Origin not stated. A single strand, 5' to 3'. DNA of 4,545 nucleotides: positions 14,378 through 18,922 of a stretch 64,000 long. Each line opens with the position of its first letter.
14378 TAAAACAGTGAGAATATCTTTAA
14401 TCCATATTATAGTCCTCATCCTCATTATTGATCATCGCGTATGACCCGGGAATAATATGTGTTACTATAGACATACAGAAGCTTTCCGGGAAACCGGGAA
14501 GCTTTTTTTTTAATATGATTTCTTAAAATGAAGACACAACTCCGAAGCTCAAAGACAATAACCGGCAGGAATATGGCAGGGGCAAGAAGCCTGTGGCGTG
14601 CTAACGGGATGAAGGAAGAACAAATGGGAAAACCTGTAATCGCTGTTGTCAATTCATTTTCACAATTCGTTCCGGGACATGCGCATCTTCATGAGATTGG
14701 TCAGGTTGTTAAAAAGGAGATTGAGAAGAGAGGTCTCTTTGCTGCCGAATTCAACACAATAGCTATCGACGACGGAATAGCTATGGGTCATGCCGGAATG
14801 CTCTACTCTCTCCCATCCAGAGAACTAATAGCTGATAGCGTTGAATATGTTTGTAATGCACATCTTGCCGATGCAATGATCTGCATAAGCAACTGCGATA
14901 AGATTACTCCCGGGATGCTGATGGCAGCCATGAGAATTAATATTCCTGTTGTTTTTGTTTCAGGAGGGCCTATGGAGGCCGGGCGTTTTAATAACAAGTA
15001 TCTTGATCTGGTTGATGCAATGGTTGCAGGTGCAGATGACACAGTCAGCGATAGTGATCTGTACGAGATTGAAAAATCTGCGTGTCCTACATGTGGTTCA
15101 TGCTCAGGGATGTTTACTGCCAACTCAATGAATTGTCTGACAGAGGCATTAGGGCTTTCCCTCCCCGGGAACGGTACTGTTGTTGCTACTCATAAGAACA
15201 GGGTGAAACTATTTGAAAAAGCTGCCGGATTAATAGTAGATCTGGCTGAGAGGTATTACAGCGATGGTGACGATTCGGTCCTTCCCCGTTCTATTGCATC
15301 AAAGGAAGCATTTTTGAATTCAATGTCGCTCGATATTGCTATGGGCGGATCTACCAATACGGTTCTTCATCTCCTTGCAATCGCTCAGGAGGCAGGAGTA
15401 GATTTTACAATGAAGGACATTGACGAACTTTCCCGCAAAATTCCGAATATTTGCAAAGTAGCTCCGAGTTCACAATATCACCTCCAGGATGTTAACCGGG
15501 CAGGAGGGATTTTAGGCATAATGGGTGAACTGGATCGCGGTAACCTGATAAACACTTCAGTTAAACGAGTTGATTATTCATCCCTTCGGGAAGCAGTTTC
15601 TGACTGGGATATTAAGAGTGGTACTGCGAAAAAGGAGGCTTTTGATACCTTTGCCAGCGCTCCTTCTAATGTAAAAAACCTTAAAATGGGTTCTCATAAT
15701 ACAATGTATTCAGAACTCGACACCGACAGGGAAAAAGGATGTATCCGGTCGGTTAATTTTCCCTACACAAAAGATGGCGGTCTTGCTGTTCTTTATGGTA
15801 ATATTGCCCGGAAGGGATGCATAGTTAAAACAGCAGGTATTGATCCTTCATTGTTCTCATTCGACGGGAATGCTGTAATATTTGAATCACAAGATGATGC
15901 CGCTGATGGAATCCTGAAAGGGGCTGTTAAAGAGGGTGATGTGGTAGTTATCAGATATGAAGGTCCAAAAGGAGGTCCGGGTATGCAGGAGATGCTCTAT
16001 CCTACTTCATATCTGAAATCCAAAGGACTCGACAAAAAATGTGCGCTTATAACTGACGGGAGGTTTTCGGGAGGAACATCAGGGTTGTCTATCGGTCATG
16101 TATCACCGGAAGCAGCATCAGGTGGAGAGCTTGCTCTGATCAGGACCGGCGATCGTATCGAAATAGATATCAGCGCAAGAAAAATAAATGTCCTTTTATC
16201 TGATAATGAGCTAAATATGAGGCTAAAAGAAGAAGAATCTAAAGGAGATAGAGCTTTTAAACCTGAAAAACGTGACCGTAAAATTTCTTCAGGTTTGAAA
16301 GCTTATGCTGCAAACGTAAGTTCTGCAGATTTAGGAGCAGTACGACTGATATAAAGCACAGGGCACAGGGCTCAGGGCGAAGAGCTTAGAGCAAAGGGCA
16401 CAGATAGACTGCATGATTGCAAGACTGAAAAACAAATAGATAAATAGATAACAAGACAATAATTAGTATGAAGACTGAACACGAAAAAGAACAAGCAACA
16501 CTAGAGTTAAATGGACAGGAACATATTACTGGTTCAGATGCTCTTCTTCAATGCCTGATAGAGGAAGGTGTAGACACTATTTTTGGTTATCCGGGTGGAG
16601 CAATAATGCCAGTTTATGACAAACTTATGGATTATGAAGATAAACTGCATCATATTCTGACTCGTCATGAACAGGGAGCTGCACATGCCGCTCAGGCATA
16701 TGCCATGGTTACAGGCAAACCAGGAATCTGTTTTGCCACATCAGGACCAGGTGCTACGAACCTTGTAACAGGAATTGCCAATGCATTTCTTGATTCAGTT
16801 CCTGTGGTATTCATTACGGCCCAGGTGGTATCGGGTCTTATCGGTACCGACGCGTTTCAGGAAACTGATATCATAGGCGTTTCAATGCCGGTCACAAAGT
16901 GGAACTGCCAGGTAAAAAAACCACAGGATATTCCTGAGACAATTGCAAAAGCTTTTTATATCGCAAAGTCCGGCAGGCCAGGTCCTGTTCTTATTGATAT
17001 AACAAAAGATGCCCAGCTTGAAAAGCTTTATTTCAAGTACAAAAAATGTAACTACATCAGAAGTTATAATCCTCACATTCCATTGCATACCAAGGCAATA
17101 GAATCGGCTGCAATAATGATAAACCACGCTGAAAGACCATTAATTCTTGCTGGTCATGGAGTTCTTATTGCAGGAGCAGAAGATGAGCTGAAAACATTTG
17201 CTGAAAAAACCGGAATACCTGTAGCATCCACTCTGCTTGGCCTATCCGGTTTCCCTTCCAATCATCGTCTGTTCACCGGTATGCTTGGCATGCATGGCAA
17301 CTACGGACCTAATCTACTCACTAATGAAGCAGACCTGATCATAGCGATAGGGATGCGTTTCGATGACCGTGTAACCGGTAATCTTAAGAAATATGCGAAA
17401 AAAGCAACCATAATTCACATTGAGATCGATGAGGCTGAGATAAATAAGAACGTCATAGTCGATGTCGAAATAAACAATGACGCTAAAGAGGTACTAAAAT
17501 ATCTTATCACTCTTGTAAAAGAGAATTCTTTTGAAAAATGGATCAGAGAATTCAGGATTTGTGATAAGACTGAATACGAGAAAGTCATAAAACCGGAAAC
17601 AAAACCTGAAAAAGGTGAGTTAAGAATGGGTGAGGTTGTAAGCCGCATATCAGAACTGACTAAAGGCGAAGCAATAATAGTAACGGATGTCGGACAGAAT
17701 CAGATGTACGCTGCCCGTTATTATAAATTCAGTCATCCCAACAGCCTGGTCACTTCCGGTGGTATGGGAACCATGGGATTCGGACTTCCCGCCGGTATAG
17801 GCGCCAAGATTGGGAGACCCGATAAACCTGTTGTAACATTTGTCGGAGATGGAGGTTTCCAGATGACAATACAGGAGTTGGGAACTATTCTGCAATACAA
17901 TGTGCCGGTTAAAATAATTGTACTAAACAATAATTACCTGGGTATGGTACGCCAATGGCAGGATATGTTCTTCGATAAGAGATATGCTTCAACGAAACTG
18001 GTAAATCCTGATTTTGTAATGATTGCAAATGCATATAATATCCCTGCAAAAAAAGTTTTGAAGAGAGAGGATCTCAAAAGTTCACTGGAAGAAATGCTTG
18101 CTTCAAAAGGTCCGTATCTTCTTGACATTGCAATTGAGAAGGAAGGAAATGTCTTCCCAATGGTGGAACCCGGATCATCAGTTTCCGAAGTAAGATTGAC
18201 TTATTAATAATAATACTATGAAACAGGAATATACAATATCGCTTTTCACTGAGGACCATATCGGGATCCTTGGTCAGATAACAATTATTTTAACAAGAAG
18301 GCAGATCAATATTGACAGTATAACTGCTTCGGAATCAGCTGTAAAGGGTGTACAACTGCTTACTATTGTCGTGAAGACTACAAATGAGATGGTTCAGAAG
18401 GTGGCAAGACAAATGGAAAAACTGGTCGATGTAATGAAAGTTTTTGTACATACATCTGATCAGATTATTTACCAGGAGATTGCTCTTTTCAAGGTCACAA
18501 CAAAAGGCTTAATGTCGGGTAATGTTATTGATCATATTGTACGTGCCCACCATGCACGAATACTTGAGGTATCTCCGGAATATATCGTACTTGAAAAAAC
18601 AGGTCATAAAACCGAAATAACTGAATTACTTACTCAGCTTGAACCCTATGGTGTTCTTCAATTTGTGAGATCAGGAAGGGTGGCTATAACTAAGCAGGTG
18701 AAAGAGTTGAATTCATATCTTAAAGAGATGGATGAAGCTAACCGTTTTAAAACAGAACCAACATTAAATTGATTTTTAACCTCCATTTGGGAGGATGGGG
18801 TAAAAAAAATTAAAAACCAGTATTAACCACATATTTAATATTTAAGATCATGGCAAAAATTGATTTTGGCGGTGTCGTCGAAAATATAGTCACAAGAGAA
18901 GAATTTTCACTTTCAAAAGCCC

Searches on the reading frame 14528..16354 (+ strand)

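Call 10: search_protein_families(library=pfam, proteins=[window:14528-16354:+])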
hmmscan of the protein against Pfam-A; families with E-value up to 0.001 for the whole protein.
window:14528-16354:+ (608 aa): 2 families
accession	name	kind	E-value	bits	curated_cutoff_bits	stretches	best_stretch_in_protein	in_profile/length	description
PF00920.27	ILVD_EDD_N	-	5.7e-126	420.4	27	1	35-355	1-315/316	Dihydroxy-acid/6-phosphogluconate dehydratase N-terminal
PF24877.1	ILV_EDD_C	-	6.2e-73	244.7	27.7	1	405-604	2-191/191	Dihydroxy-acid/6-phosphogluconate dehydratase C-terminal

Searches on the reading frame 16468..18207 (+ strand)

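Call 10: search_protein_families(library=pfam, proteins=[window:16468-18207:+])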
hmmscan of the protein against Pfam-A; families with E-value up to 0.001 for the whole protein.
window:16468-18207:+ (579 aa): 4 families
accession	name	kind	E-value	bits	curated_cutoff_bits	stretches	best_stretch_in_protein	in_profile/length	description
PF02775.26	TPP_enzyme_C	-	8.3e-55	185.2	21.9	1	407-554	1-151/151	Thiamine pyrophosphate enzyme, C-terminal TPP binding domain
PF00205.28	TPP_enzyme_M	-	3.6e-46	156.7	30.4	1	211-346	1-137/137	Thiamine pyrophosphate enzyme, central domain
PF02776.23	TPP_enzyme_N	-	2.3e-41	140.8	26.8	1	21-136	2-117/119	Thiamine pyrophosphate enzyme, N-terminal TPP binding domain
PF02552.22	CO_dh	-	0.00013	22.2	21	1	207-319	21-139/168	CO dehydrogenase beta subunit/acetyl-CoA synthase epsilon subunit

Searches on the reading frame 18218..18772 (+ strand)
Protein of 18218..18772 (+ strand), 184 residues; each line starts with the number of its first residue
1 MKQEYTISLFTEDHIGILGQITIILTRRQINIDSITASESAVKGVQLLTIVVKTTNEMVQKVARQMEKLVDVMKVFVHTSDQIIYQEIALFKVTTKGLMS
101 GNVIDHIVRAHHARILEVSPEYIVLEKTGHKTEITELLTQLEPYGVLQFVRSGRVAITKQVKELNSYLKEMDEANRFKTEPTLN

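Call 10: search_protein_families(library=pfam, proteins=[window:18218-18772:+])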
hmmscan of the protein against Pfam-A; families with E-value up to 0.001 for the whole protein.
window:18218-18772:+ (184 aa): 5 families
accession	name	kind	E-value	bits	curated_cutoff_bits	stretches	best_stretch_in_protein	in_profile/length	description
PF10369.15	ALS_ss_C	-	1.6e-21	76.5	23.2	1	86-159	1-73/74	Small subunit of acetolactate synthase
PF22629.2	ACT_AHAS_ss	-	1.1e-13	51.6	27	1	7-74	1-67/67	AHAS small subunit-like ACT domain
PF01842.31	ACT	-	1.8e-09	37.6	27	1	5-70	1-65/66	ACT domain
PF13710.12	ACT_5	-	6.7e-06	26.3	27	1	16-75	4-62/62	ACT domain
PF13291.12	ACT_4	-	0.0003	21.9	27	1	4-75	6-78/80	ACT domain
